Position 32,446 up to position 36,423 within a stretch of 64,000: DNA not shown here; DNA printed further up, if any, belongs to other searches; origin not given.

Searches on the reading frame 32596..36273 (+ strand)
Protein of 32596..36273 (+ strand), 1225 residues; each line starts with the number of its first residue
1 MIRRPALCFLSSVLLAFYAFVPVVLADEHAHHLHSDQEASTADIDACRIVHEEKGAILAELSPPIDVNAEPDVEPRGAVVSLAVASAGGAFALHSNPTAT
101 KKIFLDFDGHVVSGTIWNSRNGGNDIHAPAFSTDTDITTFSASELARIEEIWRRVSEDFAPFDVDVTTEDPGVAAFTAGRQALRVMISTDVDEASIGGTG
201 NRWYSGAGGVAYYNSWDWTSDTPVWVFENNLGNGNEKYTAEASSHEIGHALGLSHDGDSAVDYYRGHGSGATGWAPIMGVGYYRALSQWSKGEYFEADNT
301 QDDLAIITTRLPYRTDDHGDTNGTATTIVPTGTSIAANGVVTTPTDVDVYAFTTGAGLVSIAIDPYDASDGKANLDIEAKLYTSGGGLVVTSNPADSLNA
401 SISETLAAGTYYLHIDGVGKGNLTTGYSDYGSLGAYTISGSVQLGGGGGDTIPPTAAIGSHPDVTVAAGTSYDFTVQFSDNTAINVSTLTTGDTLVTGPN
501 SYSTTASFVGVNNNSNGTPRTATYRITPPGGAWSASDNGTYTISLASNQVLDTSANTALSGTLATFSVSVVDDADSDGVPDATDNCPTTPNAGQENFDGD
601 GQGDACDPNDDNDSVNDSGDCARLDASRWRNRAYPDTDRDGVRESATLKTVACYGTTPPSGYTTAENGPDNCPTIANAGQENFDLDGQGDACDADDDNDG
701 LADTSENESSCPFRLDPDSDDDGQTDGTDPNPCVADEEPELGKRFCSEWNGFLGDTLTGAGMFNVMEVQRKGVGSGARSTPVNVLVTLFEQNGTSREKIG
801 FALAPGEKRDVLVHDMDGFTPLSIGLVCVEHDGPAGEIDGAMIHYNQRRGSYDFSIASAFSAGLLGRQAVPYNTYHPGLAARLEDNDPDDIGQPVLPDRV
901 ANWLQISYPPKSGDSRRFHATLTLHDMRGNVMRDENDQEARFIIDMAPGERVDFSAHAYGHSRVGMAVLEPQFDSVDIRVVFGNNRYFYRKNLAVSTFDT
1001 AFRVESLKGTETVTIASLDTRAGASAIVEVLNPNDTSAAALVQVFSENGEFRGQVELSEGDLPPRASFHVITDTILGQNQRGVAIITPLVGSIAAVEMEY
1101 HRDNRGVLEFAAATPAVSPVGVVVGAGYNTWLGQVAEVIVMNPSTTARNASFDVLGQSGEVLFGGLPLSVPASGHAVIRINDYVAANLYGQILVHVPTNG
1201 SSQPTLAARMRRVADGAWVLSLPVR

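Call 11: search_protein_families(library=pfam, proteins=[window:32596-36273:+], max_evalue=0.001)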
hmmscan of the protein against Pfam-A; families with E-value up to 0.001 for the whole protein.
window:32596-36273:+ (1225 aa): 4 families
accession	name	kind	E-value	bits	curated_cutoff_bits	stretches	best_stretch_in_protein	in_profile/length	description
PF02412.23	TSP_3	-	9.9e-07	28.8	25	1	572-594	14-36/36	Thrombospondin type 3 repeat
PF18986.5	DUF5719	-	4.6e-06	26.4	26.2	0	1127-1201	57-130/319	Family of unknown function (DUF5719)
PF13582.12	Reprolysin_3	-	0.0005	21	22.4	0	205-256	75-123/123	Metallo-peptidase family M12B Reprolysin-like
PF13688.12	Reprolysin_5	-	0.00058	20.6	27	0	224-263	121-164/196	Metallo-peptidase family M12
